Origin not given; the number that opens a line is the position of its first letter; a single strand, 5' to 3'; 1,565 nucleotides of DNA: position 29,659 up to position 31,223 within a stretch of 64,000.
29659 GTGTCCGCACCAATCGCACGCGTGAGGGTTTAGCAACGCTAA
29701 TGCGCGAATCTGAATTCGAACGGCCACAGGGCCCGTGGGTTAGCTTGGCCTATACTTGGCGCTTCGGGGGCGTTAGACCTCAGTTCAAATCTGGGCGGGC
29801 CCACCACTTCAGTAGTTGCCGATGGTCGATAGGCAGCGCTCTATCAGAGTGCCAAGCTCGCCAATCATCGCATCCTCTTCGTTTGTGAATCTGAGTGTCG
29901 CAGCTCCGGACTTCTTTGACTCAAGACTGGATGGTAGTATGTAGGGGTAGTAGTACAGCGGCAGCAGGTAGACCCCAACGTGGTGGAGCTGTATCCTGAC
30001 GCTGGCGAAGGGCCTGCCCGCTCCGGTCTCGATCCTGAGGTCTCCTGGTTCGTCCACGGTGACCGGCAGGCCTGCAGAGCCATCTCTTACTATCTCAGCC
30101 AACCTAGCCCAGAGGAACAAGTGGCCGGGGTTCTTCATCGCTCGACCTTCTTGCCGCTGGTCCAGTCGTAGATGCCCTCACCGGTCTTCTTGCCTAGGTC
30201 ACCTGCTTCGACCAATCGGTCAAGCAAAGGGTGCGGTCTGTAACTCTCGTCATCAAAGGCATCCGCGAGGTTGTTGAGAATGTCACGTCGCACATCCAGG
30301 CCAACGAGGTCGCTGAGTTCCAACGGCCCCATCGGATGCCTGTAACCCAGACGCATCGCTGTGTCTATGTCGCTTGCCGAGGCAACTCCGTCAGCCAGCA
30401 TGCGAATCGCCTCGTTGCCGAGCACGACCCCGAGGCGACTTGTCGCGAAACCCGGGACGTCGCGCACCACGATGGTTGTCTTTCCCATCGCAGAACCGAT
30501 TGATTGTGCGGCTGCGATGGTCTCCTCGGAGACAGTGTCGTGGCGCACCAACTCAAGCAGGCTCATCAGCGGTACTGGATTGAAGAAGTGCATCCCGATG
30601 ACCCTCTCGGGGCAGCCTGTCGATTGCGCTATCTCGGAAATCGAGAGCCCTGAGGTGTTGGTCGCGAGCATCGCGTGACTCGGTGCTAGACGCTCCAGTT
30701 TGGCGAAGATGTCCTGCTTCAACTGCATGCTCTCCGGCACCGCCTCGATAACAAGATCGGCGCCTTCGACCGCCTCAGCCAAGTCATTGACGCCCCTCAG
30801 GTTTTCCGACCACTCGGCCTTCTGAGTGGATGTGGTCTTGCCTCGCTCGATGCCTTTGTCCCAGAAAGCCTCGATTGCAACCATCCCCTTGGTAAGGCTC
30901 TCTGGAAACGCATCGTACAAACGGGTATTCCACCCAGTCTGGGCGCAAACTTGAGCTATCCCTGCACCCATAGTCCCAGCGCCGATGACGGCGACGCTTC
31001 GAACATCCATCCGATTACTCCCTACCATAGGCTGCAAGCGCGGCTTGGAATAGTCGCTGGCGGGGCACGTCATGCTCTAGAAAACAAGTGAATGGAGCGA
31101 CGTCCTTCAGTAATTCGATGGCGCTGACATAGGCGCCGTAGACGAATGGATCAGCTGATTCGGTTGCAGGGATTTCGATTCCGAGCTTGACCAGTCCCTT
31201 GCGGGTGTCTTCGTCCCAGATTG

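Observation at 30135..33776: Beta-oxidation-like operon containing a PaaA-type diiron oxygenase and two unassigned small proteins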

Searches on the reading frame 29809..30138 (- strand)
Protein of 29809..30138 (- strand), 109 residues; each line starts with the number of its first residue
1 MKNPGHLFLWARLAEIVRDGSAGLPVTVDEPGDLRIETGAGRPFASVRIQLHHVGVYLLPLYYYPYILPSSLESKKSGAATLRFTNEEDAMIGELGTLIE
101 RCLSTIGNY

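Call 3: search_protein_families(library=pfam, proteins=[window:29809-30138:-], max_evalue=0.01)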
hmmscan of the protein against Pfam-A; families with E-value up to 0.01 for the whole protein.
window:29809-30138:- (109 aa): 0 families

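Call 4: search_protein_families(library=ncbifam, proteins=[window:29809-30138:-], max_evalue=0.01)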
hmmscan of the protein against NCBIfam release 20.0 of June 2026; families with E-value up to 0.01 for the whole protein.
window:29809-30138:- (109 aa): 0 families

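Call 11: find_homologous_proteins(query=window:29809-30138:-)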
Query window:29809-30138:- (109 aa): 31 proteins with E <= 0.001 among 38 candidates.
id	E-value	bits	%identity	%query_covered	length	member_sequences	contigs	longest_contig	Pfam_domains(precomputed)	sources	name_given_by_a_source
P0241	3.3e-62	226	94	100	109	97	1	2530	-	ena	-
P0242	2.7e-58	213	90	100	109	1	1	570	-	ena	-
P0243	1.2e-57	211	89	100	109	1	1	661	-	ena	-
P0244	1.2e-57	211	89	100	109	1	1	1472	-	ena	-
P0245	1.7e-57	210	89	100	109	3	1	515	-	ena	-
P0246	5.9e-57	209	88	100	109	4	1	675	-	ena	-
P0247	7.2e-57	208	88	100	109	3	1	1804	-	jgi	-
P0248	7.4e-57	208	88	100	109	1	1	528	-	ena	-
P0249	1.0e-56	208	88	100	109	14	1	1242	-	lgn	-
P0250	1.0e-56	208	88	100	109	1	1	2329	-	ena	-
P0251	4.2e-56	206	88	100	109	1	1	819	-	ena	-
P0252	7.9e-55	202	86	100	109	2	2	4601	-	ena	-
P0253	2.1e-54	200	86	100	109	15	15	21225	-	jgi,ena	jgi:hypothetical protein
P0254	1.6e-52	194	83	100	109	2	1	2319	-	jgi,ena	-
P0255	6.5e-52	192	84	100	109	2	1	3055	-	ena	-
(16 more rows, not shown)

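Call 40: search_protein_families(library=pfam, alignment_id=A4, max_evalue=1)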
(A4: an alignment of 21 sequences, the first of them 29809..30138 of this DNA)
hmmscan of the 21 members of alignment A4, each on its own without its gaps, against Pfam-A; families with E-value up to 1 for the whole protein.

A. member 1, window:29809-30138:- (109 aa): 0 families

B. families by the number of members that match (of 21 scanned): 6 families
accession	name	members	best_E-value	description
PF08818.16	DUF1801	1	0.00034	Domain of unknown function (DU1801)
PF14047.11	DCR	1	0.0015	Dppa2/4 conserved region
PF19807.5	DUF6290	1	0.0088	Family of unknown function (DUF6290)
PF18899.5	DUF5655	1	0.15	Domain of unknown function (DUF5655)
PF23478.1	YKL104W-A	1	0.17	YKL104W-A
PF10930.13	DUF2737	1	0.19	Protein of unknown function (DUF2737)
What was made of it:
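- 29809..30138 (-): 109-aa accessory protein with a YdhG/DUF1801-like alpha/beta fold. It is translationally coupled to the dehydrogenase (ATGA). One homologue hits Pfam DUF1801 at E=3.4e-4 (call 40).
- On DUF1801 / YdhG-like (109-aa protein): The Pfam match appears for only 1 of 21 homologues (E=3.4e-4) and not for the window protein (call 40).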

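Call 46: predict_structure(alignment_id=A4)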
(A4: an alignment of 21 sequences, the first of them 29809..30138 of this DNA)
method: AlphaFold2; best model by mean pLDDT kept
length: 109 residues; sequences in the alignment: 21
mean_pLDDT: 93.0   pTM: 0.88
mean pLDDT of the five models: 93.0, 92.2, 90.2, 87.6, 87.5
residues with pLDDT >= 90: 95; 70-90: 9; 50-70: 4; < 50: 1
segments of 3 or more residues with pLDDT < 50: none
pLDDT, mean of each block of 10 residues (from residue 1): 81 97 95 95 96 96 94 94 95 95 84
secondary structure, 60 per line:
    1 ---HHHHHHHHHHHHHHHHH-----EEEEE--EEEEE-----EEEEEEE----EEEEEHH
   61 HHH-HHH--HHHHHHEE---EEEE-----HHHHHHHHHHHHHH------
elements in order: H4-20 E26-30 E33-37 E43-49 E54-58 H59-63 H70-75 E81-84 H90-103
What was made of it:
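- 29809..30138 (-): AlphaFold2 pLDDT 93 (call 46).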

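Call 50: fold_search(model_id=the predicted structure, library=pdb)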
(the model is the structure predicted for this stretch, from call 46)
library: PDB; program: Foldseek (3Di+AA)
matches with E <= 10: 433; with E <= 0.001: 0
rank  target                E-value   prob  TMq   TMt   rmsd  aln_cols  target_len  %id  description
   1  9t2w_B                5.4e-02  0.97  0.59  0.55   4.3       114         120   15  YdhG-like domain-containing protein (Frataxin) from Listeria monocytogenes (released 2025-11-19)
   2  9t2w_A                6.2e-02  0.99  0.68  0.62   3.7       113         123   14  YdhG-like domain-containing protein (Frataxin) from Listeria monocytogenes (released 2025-11-19)
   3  2a1v                  1.1e-01  0.69  0.49  0.42   7.2       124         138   13  Crystal structure of Deinococcus radiodurans protein DR2400, Pfam domain DUF419 (released 2005-07-26)
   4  2fug_7                1.5e-01  0.77  0.53  0.46   8.2       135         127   12  Crystal structure of the hydrophilic domain of respiratory complex I from Thermus thermophilus (released 2006-02-14)
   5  2oc6_A                2.3e-01  0.96  0.66  0.59   3.4       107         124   10  Crystal structure of a protein from the duf1801 family (ydhg, bsu05750) from bacillus subtilis at 1.75 A resolution (released 2007-01-16)
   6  7lld_A                2.3e-01  0.41  0.40  0.14   6.4       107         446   12  Crystal structure of GenB4 in complex with external aldimine of PLP-sisomicin (released 2021-09-22)
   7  4eak_A                2.3e-01  0.15  0.27  0.30  12.0       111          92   10  Co-crystal structure of an AMPK core with ATP (released 2012-06-06)
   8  6jcb_C                2.6e-01  0.30  0.40  0.13   7.3       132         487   14  Crystal structure of aminotransferase CrmG from Actinoalloteichus sp. WH1-2216-6 in C2 space group (released 2020-02-05)
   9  6jcb_D                2.6e-01  0.23  0.36  0.12   7.5       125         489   14  Crystal structure of aminotransferase CrmG from Actinoalloteichus sp. WH1-2216-6 in C2 space group (released 2020-02-05)
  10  6jcb_A                2.7e-01  0.23  0.36  0.12   7.4       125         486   14  Crystal structure of aminotransferase CrmG from Actinoalloteichus sp. WH1-2216-6 in C2 space group (released 2020-02-05)
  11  6jcb_B                2.7e-01  0.21  0.36  0.12   7.5       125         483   14  Crystal structure of aminotransferase CrmG from Actinoalloteichus sp. WH1-2216-6 in C2 space group (released 2020-02-05)
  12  6jc7_C                3.3e-01  0.28  0.39  0.12   6.9       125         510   15  Crystal structure of aminotransferase CrmG from Actinoalloteichus sp. WH1-2216-6 in complex with amino donor L-Ala (released 2020-02-05)
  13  8jt3_C                3.3e-01  0.23  0.38  0.12   7.1       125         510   15  Crystal structure of aminotransferase CrmG from Actinoalloteichus sp. WH1-2216-6 in complex with amino donor L-Arg (released 2023-08-02)
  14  4wac                  3.7e-01  0.54  0.28  0.08   4.6        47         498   13  Crystal Structure of TarM (released 2015-02-25)
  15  1kaf_D                3.7e-01  0.25  0.37  0.38   5.5       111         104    6  DNA Binding Domain Of The Phage T4 Transcription Factor MotA (AA105-211) (released 2001-11-21)
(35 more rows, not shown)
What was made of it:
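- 29809..30138 (-): Foldseek PDB top hits are 9t2w, a YdhG-like protein (probability 0.97-0.99, TM 0.59-0.68), and 2oc6, B. subtilis YdhG (probability 0.96), all with E>0.05 (call 50).
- On DUF1801 / YdhG-like (109-aa protein): The fold matches with probability 0.96-0.99 but E>0.05 (call 50).
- Closest known: YdhG/Fra. Same: The predicted alpha/beta fold matches 9t2w and 2oc6 (probability 0.96-0.99, TM 0.6-0.68; call 50).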

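Call 59: find_encoding_contigs(protein=window:29809-30138:-, flank=8000, max_places=4)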
Protein window:29809-30138:- (109 aa): 22 contigs read that carry it; 4 places shown.
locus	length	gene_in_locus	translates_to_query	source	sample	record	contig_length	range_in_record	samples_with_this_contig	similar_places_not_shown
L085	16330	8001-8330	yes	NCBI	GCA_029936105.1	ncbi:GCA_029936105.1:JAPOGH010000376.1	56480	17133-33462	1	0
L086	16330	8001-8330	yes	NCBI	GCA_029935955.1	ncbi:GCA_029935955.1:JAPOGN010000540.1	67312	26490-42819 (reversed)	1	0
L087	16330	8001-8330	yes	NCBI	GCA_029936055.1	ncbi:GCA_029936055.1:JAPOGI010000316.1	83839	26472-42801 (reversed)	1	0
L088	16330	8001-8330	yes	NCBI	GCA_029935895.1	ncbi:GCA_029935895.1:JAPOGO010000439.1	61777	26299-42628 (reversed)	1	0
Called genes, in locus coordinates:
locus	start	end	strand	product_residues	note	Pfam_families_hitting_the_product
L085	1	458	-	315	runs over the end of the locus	PF03320:FBPase_glpX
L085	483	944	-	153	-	PF01967:MoaC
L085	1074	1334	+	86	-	PF00037:Fer4 (faint), PF12797:Fer4_2 (faint), PF12837:Fer4_6 (faint), PF14697:Fer4_21 (weak), PF12838:Fer4_7 (faint)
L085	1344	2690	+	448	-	PF01266:DAO (faint), PF01593:Amino_oxidase (faint), PF13450:NAD_binding_8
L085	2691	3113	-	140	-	PF02391:MoaE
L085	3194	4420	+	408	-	PF13450:NAD_binding_8 (weak)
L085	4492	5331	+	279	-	PF00378:ECH_1, PF16113:ECH_2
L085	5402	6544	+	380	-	PF05138:PaaA_PaaC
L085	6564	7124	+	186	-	-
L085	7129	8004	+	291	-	PF01210:NAD_Gly3P_dh_N, PF02737:3HCDH_N, PF03446:NAD_binding_2 (weak), PF00725:3HCDH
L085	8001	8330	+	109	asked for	-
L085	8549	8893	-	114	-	PF01842:ACT (faint)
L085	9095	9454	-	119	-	PF01451:LMWPc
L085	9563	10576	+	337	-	PF13481:AAA_25 (faint), PF10609:ParA, PF13614:AAA_31 (weak), PF01656:CbiA, PF10609:ParA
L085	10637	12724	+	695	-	PF14378:PAP2_3, PF01569:PAP2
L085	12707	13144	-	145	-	PF02445:NadA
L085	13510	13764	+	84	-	-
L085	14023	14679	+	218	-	PF01636:APH (weak), PF00069:Pkinase, PF06293:Kdo (weak)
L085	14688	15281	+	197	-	PF01725:Ham1p_like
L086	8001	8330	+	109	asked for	-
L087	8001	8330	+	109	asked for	-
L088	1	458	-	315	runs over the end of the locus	PF03320:FBPase_glpX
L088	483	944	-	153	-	PF01967:MoaC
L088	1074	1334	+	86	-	PF00037:Fer4 (faint), PF12797:Fer4_2 (faint), PF12837:Fer4_6 (faint), PF14697:Fer4_21 (weak), PF12838:Fer4_7 (faint)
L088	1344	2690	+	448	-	PF01266:DAO (faint), PF01593:Amino_oxidase (faint), PF13450:NAD_binding_8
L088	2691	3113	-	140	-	PF02391:MoaE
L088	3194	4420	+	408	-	PF13450:NAD_binding_8 (weak)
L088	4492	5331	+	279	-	PF00378:ECH_1, PF16113:ECH_2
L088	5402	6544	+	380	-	PF05138:PaaA_PaaC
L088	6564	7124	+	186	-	-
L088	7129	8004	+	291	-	PF01210:NAD_Gly3P_dh_N, PF02737:3HCDH_N, PF03446:NAD_binding_2 (weak), PF00725:3HCDH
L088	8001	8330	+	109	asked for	-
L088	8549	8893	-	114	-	PF01842:ACT (faint)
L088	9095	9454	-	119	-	PF01451:LMWPc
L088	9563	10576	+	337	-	PF13481:AAA_25 (faint), PF10609:ParA, PF13614:AAA_31 (weak), PF01656:CbiA, PF10609:ParA (weak)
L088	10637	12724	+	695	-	PF14378:PAP2_3, PF01569:PAP2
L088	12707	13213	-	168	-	PF02445:NadA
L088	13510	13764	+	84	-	-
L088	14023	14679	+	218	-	PF01636:APH (weak), PF00069:Pkinase, PF06293:Kdo (weak)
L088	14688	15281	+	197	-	PF01725:Ham1p_like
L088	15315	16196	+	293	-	-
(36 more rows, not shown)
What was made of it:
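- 30135..31010 (-): NAD-dependent 3-hydroxyacyl-CoA dehydrogenase (PaaH/Hbd-like). The ORF extends to 31073, but the start at M22 (31010) matches public gene calls. A 291-aa gene call in L085-L088 (call 59).
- Checked: Identical gene calls exist in public MAGs (call 59).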

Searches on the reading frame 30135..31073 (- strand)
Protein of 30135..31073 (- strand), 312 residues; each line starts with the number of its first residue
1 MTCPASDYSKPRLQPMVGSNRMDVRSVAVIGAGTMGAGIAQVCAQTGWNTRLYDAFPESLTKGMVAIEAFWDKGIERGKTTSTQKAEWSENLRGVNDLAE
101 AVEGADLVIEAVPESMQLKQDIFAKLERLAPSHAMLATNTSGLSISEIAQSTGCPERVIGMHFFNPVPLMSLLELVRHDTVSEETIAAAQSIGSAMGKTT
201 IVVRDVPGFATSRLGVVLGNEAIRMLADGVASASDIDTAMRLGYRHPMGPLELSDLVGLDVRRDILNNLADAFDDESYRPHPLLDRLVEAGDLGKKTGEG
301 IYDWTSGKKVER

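Call 3: search_protein_families(library=pfam, proteins=[window:30135-31073:-], max_evalue=0.01)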
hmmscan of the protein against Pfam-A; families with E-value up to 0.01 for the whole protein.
window:30135-31073:- (312 aa): 9 families
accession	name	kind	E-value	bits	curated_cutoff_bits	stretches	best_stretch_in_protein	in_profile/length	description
PF02737.24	3HCDH_N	-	1.4e-62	211.2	22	1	26-205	1-179/180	3-hydroxyacyl-CoA dehydrogenase, NAD binding domain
PF00725.27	3HCDH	-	6.2e-33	113.6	22.1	1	208-304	1-97/97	3-hydroxyacyl-CoA dehydrogenase, C-terminal domain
PF01210.29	NAD_Gly3P_dh_N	-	1.2e-09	38.8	23.1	1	27-144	2-107/158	NAD-dependent glycerol-3-phosphate dehydrogenase N-terminus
PF03446.21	NAD_binding_2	-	1.6e-06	28.6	21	1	27-140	2-94/161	NAD binding domain of 6-phosphogluconate dehydrogenase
PF01266.30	DAO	-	0.0044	17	27.9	1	27-57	2-32/353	FAD dependent oxidoreductase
PF03807.23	F420_oxidored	-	0.0046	18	21.6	0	27-113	2-68/94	NADP oxidoreductase coenzyme F420-dependent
PF02826.25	2-Hacid_dh_C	-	0.006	16.4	25.1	0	20-59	32-71/178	D-isomer specific 2-hydroxyacid dehydrogenase, NAD binding domain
PF16983.11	MFS_MOT1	-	0.0075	17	30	0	29-69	68-108/111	Molybdate transporter of MFS superfamily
PF01262.27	AlaDh_PNT_C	-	0.0081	16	23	0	26-112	30-100/214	Alanine dehydrogenase/PNT, C-terminal domain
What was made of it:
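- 30135..31010 (-): PF02737 E=1.4e-62 and PF00725 E=6e-33 (call 3).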

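Call 4: search_protein_families(library=ncbifam, proteins=[window:30135-31073:-], max_evalue=0.01)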
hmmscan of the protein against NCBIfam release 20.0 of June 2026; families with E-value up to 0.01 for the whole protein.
window:30135-31073:- (312 aa): 35 families (the best 25 are shown)
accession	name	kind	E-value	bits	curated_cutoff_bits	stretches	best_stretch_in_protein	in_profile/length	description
NF006722.0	PRK09260.1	equivalog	9.2e-101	336.9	429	1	25-310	3-287/289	3-hydroxyacyl-CoA dehydrogenase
NF004474.0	PRK05808.1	subfamily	3.2e-94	315.4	408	1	22-304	1-282/283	3-hydroxybutyryl-CoA dehydrogenase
NF006124.0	PRK08268.1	subfamily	1.2e-90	304.9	508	1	22-310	5-293/507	3-hydroxyacyl-CoA dehydrogenase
NF005715.0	PRK07530.1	equivalog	7.9e-82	274.9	420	1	22-308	2-287/292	3-hydroxybutyryl-CoA dehydrogenase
NF005875.0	PRK07819.1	subfamily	1.1e-78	264.6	319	1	23-304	4-286/287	3-hydroxybutyryl-CoA dehydrogenase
TIGR02279.1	PaaC-3OHAcCoADH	equivalog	1.5e-74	251.7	669.4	1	24-308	5-289/503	3-hydroxyacyl-CoA dehydrogenase PaaH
TIGR02441.1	fa_ox_alpha_mit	equivalog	4.7e-65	220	964.65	1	18-311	329-620/737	fatty acid oxidation complex subunit alpha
NF008727.0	PRK11730.1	equivalog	1.4e-63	215.4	870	1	21-309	310-597/717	fatty acid oxidation complex subunit alpha FadB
NF008363.0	PRK11154.1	equivalog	3.7e-63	213.7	869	1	21-308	306-591/708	fatty acid oxidation complex subunit alpha FadJ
NF004699.0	PRK06035.1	equivalog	1.1e-62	211.9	500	1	22-297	1-278/294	3-hydroxyacyl-CoA dehydrogenase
NF006143.0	PRK08293.1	equivalog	1.9e-57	194.8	312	1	22-305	2-288/291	3-hydroxyacyl-CoA dehydrogenase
TIGR02437.1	FadB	equivalog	8.6e-54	183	933.55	1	23-309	312-597/714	fatty acid oxidation complex subunit alpha FadB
TIGR02440.1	FadJ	equivalog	3.2e-53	181.1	968.45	1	22-308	302-586/699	fatty acid oxidation complex subunit alpha FadJ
NF042925.1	FHMPC_DH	equivalog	2.3e-51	174.9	500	1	26-308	2-284/304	5-formyl-3-hydroxy-2-methylpyridine 4-carboxylate 5-dehydrogenase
NF052272.1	Staph_FadB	exception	1.6e-48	165.5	999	1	22-305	1-289/752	3-hydroxyacyl-CoA dehydrogenase/crotonase FadB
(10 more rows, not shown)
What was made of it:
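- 30135..31010 (-): PaaH TIGR02279 252 bits (call 4).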
